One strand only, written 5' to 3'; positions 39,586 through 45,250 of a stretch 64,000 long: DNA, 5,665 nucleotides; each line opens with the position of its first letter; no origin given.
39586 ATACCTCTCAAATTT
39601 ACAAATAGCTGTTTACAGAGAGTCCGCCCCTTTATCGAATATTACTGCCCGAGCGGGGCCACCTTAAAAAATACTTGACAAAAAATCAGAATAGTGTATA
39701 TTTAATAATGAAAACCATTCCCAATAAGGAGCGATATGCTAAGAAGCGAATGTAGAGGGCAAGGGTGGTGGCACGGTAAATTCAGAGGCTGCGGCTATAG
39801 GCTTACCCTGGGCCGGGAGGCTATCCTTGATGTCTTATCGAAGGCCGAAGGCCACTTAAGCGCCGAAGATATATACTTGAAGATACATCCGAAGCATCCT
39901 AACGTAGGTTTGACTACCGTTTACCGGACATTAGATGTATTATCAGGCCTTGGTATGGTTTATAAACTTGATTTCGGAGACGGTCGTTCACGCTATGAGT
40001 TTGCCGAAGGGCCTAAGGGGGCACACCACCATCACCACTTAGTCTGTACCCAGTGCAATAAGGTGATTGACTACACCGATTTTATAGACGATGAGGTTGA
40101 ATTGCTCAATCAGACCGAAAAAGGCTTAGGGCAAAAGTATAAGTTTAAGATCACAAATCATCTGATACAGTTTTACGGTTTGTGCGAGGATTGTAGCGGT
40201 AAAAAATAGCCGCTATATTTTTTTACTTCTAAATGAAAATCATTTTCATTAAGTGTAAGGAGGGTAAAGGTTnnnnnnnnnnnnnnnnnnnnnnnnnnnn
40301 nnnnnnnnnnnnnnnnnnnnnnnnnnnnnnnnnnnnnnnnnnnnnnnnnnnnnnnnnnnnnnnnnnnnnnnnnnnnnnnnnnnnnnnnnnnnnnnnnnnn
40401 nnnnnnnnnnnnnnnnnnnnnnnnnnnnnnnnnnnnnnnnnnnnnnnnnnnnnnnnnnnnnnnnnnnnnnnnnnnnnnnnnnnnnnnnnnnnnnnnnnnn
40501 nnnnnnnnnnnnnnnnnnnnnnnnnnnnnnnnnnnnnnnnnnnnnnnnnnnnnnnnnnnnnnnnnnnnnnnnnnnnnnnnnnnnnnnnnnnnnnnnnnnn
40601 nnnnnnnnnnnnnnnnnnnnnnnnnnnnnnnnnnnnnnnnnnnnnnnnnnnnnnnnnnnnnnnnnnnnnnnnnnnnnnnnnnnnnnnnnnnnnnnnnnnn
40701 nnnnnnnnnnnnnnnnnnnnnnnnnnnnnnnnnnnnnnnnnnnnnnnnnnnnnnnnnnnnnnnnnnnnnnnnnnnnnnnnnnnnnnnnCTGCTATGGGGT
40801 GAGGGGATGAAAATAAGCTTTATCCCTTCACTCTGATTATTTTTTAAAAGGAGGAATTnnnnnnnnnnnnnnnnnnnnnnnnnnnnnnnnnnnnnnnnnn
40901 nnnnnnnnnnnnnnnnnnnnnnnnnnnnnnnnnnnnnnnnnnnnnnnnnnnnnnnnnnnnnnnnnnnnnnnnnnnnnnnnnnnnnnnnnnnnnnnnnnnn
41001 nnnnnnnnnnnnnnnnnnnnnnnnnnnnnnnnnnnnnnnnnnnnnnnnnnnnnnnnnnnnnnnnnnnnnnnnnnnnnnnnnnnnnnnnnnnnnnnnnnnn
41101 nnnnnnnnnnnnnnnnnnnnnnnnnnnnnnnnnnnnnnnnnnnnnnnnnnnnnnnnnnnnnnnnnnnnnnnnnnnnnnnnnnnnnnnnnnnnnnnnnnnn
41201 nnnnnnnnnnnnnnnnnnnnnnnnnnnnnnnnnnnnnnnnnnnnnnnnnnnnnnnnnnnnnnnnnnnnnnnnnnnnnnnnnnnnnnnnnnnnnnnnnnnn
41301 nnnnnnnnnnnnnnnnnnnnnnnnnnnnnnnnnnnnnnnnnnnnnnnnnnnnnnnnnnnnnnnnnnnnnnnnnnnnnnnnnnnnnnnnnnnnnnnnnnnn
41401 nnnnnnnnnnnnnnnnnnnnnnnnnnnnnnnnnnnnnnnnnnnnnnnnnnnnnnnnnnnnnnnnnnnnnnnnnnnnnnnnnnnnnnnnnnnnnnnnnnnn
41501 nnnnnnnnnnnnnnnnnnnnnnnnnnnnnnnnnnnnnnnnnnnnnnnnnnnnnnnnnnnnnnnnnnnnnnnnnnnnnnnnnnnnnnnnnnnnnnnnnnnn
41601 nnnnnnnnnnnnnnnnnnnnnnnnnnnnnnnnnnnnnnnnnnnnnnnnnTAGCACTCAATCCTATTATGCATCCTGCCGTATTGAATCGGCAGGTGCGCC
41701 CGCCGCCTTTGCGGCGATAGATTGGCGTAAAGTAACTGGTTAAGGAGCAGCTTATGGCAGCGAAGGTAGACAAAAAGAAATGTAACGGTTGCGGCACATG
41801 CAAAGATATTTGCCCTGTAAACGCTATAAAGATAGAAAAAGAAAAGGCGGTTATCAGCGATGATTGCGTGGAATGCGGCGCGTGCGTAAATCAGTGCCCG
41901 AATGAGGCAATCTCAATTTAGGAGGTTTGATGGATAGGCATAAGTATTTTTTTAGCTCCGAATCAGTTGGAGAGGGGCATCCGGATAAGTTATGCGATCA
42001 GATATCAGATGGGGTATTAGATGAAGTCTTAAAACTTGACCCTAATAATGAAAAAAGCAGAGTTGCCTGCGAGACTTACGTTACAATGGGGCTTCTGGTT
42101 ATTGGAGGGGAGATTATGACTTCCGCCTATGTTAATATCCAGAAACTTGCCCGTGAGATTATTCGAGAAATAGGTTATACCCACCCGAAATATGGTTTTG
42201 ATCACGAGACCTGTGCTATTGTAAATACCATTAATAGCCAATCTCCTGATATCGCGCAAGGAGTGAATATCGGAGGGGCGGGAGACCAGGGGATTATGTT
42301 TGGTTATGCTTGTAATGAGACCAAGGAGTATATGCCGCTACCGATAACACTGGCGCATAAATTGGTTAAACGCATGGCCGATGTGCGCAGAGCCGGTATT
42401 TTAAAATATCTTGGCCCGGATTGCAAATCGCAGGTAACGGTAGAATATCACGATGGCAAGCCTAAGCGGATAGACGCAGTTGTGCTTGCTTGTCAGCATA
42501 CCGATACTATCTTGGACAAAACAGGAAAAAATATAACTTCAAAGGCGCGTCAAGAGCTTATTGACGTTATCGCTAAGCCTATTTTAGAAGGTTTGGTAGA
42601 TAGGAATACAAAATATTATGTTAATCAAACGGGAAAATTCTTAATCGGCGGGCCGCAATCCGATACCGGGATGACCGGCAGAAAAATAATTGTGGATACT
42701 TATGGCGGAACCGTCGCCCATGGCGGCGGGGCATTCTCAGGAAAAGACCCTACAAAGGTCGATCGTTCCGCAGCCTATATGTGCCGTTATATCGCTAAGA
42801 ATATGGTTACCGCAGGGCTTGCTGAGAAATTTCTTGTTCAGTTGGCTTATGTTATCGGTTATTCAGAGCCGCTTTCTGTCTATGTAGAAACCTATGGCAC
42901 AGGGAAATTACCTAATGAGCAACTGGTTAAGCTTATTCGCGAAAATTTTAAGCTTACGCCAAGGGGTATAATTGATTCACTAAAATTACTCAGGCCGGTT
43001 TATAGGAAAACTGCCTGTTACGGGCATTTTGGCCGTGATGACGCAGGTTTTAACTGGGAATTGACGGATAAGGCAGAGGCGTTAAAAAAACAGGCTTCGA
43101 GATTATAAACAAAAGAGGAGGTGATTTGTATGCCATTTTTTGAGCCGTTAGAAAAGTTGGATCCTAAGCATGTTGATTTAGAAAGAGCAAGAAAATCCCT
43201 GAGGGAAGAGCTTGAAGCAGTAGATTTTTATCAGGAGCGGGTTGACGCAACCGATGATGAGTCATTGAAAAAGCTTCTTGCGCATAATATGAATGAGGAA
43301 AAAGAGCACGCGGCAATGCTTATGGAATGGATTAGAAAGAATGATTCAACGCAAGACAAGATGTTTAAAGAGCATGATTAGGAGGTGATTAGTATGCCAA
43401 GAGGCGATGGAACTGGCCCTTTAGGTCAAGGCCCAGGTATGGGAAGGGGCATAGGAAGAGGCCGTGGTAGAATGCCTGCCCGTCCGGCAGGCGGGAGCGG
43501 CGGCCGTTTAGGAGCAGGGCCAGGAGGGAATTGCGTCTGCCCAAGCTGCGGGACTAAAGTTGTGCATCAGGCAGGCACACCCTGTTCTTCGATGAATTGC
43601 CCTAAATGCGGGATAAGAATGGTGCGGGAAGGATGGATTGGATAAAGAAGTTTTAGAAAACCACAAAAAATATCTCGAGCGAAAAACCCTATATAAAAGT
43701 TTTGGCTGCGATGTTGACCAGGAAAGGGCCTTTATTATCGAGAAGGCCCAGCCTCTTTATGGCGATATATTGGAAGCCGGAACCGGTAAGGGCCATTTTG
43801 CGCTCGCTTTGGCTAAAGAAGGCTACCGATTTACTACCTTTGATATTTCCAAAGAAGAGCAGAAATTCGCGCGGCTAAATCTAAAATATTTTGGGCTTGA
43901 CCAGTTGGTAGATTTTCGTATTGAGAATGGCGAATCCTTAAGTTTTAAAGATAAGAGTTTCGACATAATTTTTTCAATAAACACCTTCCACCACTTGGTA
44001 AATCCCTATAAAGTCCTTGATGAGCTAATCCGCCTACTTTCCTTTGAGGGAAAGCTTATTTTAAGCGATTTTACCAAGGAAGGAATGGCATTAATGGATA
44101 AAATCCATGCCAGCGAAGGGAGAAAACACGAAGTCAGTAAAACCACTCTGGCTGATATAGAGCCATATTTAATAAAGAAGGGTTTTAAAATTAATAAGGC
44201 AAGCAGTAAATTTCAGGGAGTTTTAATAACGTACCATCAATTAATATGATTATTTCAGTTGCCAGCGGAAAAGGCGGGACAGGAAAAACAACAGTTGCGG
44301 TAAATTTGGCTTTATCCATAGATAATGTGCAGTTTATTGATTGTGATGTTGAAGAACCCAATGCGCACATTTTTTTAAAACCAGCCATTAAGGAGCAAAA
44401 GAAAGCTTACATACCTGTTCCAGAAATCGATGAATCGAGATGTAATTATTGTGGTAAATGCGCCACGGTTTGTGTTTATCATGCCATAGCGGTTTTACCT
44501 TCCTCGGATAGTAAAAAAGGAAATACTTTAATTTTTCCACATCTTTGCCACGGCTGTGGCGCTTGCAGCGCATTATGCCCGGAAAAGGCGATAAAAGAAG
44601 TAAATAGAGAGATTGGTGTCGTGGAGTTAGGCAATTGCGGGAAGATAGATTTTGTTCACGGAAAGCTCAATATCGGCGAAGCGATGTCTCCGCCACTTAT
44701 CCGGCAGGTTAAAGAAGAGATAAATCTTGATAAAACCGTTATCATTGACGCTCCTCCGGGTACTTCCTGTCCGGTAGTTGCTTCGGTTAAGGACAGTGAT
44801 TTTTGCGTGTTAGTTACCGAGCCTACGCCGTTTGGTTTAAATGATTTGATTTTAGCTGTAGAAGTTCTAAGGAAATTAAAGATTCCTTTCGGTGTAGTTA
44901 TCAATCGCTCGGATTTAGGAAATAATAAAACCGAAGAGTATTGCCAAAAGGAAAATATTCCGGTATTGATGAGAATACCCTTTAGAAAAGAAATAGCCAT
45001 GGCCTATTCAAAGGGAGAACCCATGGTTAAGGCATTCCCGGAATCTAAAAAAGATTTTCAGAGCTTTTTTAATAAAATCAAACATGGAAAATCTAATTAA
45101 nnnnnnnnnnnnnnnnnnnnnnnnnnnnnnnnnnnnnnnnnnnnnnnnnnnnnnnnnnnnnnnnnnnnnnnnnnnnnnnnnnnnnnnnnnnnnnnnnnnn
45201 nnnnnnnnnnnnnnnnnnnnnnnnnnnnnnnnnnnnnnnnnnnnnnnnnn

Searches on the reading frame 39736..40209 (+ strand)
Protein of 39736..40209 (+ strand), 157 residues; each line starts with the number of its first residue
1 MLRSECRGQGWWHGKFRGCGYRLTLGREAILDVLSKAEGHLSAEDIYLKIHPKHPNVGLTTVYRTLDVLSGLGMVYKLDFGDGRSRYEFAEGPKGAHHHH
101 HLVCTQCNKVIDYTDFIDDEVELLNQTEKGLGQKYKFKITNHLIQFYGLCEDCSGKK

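Call 57: search_protein_families(library=phrogs, proteins=[window:39736-40209:+], max_evalue=0.001)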
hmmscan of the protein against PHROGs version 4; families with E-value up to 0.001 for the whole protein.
window:39736-40209:+ (157 aa): 1 family
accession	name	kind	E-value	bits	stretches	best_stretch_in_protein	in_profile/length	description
phrog_13084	-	unknown function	3.9e-30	105.9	1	20-156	21-149/169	-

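Call 66: search_protein_families(library=pfam, proteins=[window:39736-40209:+], max_evalue=0.01)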
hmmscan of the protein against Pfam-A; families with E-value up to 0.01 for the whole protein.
window:39736-40209:+ (157 aa): 1 family
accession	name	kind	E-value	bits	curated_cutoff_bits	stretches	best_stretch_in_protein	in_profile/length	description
PF01475.25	FUR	-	3.6e-32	111.5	23.1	1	20-147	3-121/121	Ferric uptake regulator family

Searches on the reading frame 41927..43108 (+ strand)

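Call 57: search_protein_families(library=phrogs, proteins=[window:41927-43108:+], max_evalue=0.001)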
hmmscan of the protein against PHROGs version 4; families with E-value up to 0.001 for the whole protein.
window:41927-43108:+ (393 aa): 1 family
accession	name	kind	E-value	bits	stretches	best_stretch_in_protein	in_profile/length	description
phrog_1569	-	unknown function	6.2e-128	428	1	8-378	2-345/346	-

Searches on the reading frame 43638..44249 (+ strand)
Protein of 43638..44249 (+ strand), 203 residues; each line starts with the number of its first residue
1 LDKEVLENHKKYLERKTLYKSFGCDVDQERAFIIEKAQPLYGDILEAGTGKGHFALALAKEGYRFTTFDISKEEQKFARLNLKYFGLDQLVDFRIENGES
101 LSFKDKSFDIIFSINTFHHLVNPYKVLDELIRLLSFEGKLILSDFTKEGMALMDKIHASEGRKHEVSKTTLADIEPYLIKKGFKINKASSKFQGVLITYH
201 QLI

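Call 57: search_protein_families(library=phrogs, proteins=[window:43638-44249:+], max_evalue=0.001)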
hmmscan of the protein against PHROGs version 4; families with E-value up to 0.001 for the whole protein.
window:43638-44249:+ (203 aa): 4 families
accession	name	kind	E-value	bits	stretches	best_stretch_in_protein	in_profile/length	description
phrog_22502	-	other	2.9e-12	47.9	1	43-150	74-181/276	methyltransferase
phrog_23522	-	unknown function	1.1e-05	26.1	1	43-142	54-152/273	-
phrog_4752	-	other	3.8e-05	24.1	1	42-168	53-188/241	tRNA methyltransferase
phrog_5399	-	other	0.0003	21.7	1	91-148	26-85/149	SAM-dependent methyltransferase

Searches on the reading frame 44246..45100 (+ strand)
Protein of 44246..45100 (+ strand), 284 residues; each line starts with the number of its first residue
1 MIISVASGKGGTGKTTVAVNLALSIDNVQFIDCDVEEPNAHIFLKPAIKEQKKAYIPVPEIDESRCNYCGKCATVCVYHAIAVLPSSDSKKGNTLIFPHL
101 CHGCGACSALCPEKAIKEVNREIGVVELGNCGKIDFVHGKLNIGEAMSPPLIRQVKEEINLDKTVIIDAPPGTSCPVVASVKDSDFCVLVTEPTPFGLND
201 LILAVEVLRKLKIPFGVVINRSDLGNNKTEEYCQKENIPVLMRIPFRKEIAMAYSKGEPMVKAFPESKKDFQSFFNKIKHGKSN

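Call 57: search_protein_families(library=phrogs, proteins=[window:44246-45100:+], max_evalue=0.001)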
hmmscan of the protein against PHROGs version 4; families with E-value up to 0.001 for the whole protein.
window:44246-45100:+ (284 aa): 1 family
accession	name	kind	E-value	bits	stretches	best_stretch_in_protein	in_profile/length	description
phrog_164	-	DNA, RNA and nucleotide metabolism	2e-19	71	2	163-278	338-469/500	ParA-like partition protein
